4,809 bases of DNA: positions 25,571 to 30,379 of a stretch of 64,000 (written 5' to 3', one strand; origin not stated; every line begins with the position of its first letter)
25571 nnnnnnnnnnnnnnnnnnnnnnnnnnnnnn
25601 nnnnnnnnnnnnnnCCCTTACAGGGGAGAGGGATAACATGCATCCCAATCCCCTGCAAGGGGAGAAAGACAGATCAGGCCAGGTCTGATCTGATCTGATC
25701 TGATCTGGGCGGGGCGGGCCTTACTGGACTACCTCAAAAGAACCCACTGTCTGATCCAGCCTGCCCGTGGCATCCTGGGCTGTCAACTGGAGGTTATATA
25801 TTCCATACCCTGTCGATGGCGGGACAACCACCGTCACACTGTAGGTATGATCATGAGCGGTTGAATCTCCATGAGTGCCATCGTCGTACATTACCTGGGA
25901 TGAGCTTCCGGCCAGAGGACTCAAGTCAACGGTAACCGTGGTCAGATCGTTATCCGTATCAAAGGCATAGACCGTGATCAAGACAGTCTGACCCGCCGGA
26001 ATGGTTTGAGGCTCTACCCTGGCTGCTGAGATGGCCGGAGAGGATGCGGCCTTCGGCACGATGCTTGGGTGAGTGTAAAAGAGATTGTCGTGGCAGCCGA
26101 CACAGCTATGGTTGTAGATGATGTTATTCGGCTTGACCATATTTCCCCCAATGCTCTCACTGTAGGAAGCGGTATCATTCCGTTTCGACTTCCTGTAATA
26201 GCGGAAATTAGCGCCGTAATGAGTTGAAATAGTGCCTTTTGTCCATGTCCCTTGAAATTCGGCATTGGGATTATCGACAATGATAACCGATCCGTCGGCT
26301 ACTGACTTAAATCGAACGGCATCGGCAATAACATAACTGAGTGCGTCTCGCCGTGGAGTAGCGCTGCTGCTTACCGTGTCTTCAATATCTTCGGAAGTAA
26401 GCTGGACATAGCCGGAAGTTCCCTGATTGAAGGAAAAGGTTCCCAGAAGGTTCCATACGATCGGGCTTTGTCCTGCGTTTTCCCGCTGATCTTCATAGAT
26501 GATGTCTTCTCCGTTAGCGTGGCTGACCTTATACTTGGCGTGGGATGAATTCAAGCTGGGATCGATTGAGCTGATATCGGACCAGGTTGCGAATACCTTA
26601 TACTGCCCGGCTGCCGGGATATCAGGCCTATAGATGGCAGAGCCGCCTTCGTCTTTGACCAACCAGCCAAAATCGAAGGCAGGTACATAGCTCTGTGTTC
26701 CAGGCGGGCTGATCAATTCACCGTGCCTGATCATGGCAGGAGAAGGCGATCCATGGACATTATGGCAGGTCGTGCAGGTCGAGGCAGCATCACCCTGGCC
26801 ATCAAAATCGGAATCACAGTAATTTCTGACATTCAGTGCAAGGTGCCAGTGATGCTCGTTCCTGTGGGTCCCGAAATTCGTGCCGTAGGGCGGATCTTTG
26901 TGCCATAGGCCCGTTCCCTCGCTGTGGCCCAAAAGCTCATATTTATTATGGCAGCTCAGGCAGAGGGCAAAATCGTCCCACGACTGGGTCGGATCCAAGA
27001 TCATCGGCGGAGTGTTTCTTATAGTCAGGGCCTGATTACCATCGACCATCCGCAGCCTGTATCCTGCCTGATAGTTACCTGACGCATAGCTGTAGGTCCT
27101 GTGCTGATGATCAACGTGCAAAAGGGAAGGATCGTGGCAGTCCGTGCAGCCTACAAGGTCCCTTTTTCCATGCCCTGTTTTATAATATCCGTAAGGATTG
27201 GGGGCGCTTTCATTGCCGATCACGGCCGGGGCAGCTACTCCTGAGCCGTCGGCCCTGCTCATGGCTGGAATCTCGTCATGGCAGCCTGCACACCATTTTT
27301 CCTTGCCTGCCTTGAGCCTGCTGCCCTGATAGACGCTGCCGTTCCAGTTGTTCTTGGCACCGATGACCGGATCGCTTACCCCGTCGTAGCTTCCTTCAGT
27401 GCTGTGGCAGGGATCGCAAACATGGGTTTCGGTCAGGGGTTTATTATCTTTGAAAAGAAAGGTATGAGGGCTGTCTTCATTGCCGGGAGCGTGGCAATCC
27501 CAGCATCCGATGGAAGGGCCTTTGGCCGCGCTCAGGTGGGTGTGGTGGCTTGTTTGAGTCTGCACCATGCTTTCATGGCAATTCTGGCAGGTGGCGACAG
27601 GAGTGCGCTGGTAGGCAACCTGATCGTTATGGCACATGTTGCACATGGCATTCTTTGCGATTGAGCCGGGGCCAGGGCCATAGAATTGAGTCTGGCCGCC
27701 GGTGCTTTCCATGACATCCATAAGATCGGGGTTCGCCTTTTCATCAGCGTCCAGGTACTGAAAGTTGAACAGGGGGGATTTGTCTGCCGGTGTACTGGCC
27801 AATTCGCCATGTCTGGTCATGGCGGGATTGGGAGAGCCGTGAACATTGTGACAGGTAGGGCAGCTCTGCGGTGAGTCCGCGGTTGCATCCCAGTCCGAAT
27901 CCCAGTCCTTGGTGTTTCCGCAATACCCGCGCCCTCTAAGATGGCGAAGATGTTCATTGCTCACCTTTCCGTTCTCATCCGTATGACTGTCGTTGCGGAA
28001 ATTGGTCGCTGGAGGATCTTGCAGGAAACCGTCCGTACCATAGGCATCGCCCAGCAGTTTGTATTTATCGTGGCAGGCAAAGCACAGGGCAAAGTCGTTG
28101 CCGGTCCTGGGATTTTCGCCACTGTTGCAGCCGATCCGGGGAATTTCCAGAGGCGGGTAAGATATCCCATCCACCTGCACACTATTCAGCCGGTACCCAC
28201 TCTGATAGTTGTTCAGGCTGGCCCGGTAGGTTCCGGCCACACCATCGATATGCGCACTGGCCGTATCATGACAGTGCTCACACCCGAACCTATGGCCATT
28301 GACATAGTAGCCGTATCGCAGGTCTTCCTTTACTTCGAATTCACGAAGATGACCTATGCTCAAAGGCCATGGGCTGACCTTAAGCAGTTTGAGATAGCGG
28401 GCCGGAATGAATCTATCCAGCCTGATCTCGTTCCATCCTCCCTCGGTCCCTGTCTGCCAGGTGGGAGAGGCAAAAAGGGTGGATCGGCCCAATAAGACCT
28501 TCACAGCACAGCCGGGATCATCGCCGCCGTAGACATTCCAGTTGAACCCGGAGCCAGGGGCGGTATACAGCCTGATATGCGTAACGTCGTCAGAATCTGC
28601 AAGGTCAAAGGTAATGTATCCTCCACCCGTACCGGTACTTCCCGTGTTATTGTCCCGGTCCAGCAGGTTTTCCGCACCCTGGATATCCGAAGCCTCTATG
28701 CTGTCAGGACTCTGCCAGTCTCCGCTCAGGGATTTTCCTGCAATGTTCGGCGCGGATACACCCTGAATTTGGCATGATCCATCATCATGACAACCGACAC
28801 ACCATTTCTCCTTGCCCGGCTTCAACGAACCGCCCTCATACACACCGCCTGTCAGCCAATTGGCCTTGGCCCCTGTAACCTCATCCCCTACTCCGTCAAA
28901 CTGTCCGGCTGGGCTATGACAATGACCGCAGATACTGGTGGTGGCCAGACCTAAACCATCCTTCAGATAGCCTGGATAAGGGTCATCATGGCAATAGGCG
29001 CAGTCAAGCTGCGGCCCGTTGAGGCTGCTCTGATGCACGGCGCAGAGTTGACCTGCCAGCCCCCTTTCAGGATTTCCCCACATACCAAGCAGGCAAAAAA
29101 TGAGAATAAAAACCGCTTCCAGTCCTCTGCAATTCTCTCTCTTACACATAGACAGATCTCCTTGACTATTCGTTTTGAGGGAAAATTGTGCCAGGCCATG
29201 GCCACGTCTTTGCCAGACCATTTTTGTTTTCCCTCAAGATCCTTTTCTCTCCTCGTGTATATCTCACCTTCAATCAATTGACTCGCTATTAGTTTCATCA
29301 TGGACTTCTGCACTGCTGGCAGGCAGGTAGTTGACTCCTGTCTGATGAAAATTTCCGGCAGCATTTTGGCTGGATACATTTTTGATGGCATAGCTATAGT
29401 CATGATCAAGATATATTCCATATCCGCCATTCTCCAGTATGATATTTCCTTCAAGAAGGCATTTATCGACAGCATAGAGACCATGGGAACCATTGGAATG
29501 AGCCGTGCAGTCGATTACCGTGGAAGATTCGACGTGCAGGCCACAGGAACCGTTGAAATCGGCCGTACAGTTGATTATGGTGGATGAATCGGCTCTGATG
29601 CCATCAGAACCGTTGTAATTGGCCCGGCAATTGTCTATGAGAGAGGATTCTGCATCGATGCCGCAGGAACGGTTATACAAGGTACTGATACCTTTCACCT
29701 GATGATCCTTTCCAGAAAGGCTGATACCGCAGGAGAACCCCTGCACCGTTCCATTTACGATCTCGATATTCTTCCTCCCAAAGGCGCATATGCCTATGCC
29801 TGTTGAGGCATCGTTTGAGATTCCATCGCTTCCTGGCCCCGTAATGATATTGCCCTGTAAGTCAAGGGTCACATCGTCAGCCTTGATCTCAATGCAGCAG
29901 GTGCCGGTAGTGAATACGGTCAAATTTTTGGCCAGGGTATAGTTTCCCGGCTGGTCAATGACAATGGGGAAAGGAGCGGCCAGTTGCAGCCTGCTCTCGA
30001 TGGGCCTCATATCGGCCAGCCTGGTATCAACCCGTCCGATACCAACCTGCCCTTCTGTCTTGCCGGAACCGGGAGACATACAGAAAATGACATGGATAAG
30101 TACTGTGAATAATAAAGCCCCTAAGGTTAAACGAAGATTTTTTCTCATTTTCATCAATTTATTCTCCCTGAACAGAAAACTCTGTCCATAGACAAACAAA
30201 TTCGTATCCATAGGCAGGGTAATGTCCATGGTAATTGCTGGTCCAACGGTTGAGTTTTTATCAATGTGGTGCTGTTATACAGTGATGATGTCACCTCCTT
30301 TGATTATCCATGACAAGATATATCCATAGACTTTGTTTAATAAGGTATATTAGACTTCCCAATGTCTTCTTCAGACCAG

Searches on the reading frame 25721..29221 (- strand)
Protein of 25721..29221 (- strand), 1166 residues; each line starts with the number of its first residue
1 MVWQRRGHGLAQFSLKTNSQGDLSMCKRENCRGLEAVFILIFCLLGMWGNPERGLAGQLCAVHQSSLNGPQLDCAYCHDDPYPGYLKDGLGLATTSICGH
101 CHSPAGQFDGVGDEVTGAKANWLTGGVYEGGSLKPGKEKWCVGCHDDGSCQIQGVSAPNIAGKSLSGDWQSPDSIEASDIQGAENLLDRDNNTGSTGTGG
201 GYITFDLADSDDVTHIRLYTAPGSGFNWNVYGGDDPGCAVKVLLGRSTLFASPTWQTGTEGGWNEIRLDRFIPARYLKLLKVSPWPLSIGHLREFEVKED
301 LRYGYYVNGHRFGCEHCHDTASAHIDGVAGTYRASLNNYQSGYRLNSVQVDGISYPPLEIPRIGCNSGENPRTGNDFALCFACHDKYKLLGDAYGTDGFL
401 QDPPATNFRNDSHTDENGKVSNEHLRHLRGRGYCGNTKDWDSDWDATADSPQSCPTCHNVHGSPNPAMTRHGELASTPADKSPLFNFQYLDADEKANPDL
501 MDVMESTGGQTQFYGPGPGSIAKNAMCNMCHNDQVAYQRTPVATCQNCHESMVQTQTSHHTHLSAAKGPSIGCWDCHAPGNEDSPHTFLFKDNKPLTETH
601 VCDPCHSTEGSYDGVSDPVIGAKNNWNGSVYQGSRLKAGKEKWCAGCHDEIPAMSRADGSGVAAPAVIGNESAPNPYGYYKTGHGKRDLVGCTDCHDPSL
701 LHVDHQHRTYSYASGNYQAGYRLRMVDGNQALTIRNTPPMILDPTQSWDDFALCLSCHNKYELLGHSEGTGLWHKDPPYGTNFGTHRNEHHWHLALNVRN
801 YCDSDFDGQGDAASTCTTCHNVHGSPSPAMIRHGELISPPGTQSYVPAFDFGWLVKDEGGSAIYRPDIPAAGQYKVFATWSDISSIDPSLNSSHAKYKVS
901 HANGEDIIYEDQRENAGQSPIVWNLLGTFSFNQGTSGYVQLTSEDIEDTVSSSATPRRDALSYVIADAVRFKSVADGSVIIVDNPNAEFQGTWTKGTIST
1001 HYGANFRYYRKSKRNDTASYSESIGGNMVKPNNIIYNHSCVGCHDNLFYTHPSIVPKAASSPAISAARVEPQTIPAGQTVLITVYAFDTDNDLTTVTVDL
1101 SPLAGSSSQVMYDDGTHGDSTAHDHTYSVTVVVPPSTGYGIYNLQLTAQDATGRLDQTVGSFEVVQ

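Call 4: search_protein_families(library=pfam, proteins=[window:25721-29221:-], max_evalue=0.01)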
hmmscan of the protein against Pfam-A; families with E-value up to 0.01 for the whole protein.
window:25721-29221:- (1166 aa): 5 families
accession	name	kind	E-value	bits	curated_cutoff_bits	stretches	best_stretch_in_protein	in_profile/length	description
PF14522.11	Cytochrome_C7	-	1.7e-17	63.4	24.8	1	63-145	5-66/67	Cytochrome c7 and related cytochrome c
PF25275.1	Golvesin_C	-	6.7e-16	59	31.6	1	861-972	42-131/132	Golvesin C-terminal domain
PF09699.15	Paired_CXXCH_1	-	2e-11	43.8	20.6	2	815-831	8-24/41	Doubled CXXCH motif (Paired_CXXCH_1)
PF14537.11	Cytochrom_c3_2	-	2.8e-06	28.1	25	0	523-607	5-79/79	Cytochrome c3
PF18582.6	HZS_alpha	-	0.0012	19.7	26.6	0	132-146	84-98/98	Hydrazine synthase alpha subunit middle domain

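Call 17: find_homologous_proteins(query=window:25721-29221:-)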
Query window:25721-29221:- (1166 aa): 223 proteins with E <= 0.001 among 8000 candidates; the best 120 are listed.
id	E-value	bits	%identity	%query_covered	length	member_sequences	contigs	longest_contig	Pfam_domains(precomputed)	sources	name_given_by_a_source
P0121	0.0e+0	2758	100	98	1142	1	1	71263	PF09699.16,PF14537.12,PF25275.2,PF14522.12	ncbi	ncbi:MAG: hypothetical protein AB1847_06105 [bacterium]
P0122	0.0e+0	2033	74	98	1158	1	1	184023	PF09699.16,PF25275.2,PF14522.12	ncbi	ncbi:MAG: hypothetical protein AB1611_06560 [bacterium]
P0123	0.0e+0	1929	71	98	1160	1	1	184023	PF09699.16,PF25275.2,PF14522.12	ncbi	ncbi:MAG: hypothetical protein AB1611_06550 [bacterium]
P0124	0.0e+0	1902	69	97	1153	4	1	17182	PF09699.16,PF14537.12,PF25275.2,PF14522.12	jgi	-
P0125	0.0e+0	1516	57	98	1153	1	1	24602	PF09699.16,PF14537.12,PF25275.2,PF14522.12,PF22113.2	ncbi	ncbi:MAG: choice-of-anchor X domain-containing protein [bacterium]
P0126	0.0e+0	1279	56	89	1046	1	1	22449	PF09699.16,PF25275.2,PF14522.12,PF22113.2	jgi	-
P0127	0.0e+0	1251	60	54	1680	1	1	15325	PF25275.2,PF14522.12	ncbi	ncbi:MAG: choice-of-anchor X domain-containing protein [bacterium]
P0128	0.0e+0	1037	54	72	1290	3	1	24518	PF00754.32,PF09699.16,PF22633.4,PF25275.2,PF14522.12,PF22113.2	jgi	-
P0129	7.5e-292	990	51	52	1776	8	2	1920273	PF09699.16,PF14537.12,PF25275.2,PF14522.12,PF22113.2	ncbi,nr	ncbi:Doubled CXXCH motif (Paired_CXXCH_1) [Candidatus Methanoperedenaceae archaeon GB50]|nr:Doubled 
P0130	1.7e-281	955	54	70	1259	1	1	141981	PF09699.16,PF14537.12,PF22633.4,PF25275.2,PF14522.12,PF22113.2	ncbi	ncbi:MAG: hypothetical protein AB1611_02735 [bacterium]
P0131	8.4e-280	950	54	69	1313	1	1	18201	PF00754.32,PF09699.16,PF14537.12,PF25275.2,PF14522.12,PF22113.2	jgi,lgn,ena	-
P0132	8.6e-280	950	53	71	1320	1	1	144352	PF14537.12,PF25275.2,PF14522.12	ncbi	ncbi:MAG: hypothetical protein AB1847_00440 [bacterium]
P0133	4.5e-279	947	54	69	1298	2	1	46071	PF00754.32,PF09699.16,PF14537.12,PF22633.4,PF25275.2,PF14522.12,PF22113.2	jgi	jgi:hypothetical protein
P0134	1.0e-276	940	53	69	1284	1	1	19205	PF09699.16,PF22633.4,PF25275.2,PF14522.12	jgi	-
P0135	4.2e-265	901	51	71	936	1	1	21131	PF09699.16,PF14537.12,PF14522.12,PF22113.2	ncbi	ncbi:MAG: hypothetical protein AB1847_18625 [bacterium]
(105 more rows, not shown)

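Call 68: search_protein_families(library=ncbifam, proteins=[window:25721-29221:-], max_evalue=0.001)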
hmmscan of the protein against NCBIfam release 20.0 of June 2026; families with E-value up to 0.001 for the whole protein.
window:25721-29221:- (1166 aa): 3 families
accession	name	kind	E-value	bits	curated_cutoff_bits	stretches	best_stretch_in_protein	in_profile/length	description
TIGR01905.1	paired_CXXCH_1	subfamily_domain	3.1e-05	23.8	25.2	0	815-832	8-25/41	doubled CXXCH domain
NF041940.1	choice_anch_X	domain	4e-05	23.2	25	1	1111-1147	3-36/37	choice-of-anchor X domain-containing protein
TIGR03508.1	decahem_SO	subfamily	0.00018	21.1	192.2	0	815-832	191-208/258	DmsE family decaheme c-type cytochrome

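Call 83: find_encoding_contigs(protein=P0122, flank=9000, max_places=1)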
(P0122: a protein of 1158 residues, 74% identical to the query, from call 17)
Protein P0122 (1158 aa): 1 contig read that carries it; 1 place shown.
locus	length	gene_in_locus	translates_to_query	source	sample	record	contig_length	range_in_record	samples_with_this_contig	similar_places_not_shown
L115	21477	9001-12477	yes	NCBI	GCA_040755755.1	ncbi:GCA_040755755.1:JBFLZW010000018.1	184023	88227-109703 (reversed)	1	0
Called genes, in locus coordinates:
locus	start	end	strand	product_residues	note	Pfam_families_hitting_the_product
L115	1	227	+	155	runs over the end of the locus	PF13801:Metal_resist, PF07813:LTXXQ (weak)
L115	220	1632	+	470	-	PF02321:OEP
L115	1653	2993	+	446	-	PF25917:BSH_RND, PF25973:BSH_CzcB, PF25954:Beta-barrel_RND_2, PF25990:Beta-barrel_YknX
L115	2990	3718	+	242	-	PF02463:SMC_N (faint), PF00005:ABC_tran, PF13304:AAA_21 (faint)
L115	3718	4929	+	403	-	PF12704:MacB_PCD, PF02687:FtsX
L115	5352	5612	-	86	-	PF18882:DUF5647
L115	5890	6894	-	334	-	PF01797:Y1_Tnp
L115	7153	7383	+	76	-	-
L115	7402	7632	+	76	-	-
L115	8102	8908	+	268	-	PF13229:Beta_helix (weak)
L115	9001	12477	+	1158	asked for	PF09699:Paired_CXXCH_1 (faint), PF14522:Cytochrome_C7 (faint), PF25275:Golvesin_C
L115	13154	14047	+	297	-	PF13229:Beta_helix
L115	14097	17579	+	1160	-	PF14522:Cytochrome_C7 (faint), PF09699:Paired_CXXCH_1 (faint), PF25275:Golvesin_C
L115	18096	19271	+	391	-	-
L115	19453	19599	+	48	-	-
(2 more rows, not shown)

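Call 95: search_solved_structures(query=window:25721-29221:-, max_evalue=0.1)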
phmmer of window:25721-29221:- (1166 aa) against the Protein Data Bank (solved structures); distinct sequences matched with E-value up to 0.1: 0.

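Call 98: search_solved_structures(query=A4, max_evalue=0.1)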
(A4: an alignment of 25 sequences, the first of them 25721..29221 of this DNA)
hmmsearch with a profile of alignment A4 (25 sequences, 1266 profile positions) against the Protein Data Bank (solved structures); distinct sequences matched with E-value up to 0.1: 12.
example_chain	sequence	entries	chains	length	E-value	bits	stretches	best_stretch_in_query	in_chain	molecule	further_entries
6f2p_A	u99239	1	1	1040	2e-29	105.5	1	1108-1236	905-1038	Paenibacillus xanthan lyase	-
8k9e_A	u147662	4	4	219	0.00018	22.9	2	24-89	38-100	Cytochrome c7-like domain-containing protein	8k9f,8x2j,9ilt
4a42_A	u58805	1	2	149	0.00073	20.8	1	152-218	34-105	ALPHA-N-ACETYLGLUCOSAMINIDASE FAMILY PROTEIN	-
6f0k_A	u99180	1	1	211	0.00083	20.7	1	504-590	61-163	Cytochrome c family protein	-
7dm0_A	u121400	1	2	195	0.006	17.8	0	1026-1103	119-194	Biofilm-associated surface protein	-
6lod_A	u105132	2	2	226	0.0085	17.3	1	504-591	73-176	MULTIHEME_CYTC domain-containing protein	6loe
6btm_A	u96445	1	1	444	0.0089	17.2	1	19-108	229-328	Alternative Complex III subunit A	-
6r2q_A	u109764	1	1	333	0.027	15.6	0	777-808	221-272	Cystathionine beta-synthase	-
6m3a_A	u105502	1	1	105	0.033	15.4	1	1034-1103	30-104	Biofilm-associated surface protein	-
1oah_A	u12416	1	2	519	0.047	14.8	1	503-572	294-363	CYTOCHROME C NITRITE REDUCTASE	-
1m1p_A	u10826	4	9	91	0.054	14.6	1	503-565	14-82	Small tetraheme cytochrome c | Periplasmic tetraheme cytochrome c CctA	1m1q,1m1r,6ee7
3ubr_A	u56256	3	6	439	0.089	13.9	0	554-601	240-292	Cytochrome c-552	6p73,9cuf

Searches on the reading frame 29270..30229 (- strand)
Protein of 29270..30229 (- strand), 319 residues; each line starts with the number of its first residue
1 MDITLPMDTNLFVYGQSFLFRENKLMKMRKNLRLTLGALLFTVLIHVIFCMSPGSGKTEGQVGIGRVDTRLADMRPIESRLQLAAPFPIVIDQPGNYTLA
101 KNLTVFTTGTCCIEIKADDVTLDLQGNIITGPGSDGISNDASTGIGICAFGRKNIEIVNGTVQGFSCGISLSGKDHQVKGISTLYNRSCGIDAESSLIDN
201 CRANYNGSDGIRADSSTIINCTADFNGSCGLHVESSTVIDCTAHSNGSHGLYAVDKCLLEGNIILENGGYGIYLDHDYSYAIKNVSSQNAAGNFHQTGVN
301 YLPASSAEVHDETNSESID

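Call 4: search_protein_families(library=pfam, proteins=[window:29270-30229:-], max_evalue=0.01)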
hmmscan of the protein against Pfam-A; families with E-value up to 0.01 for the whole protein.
window:29270-30229:- (319 aa): 2 families
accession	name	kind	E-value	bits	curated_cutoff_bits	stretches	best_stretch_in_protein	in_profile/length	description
PF13229.12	Beta_helix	-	1.9e-14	54.1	25.9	2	146-284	2-155/158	Right handed beta helix region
PF05048.19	NosD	-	0.00054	19.9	23.6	0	195-284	26-121/212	Periplasmic copper-binding protein (NosD)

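Call 68: search_protein_families(library=ncbifam, proteins=[window:29270-30229:-], max_evalue=0.001)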
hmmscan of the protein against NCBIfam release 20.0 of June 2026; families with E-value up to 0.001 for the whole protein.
window:29270-30229:- (319 aa): 0 families

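Call 96: search_solved_structures(query=window:29270-30229:-, max_evalue=0.1)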
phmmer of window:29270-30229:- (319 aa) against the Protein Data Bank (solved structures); distinct sequences matched with E-value up to 0.1: 0.
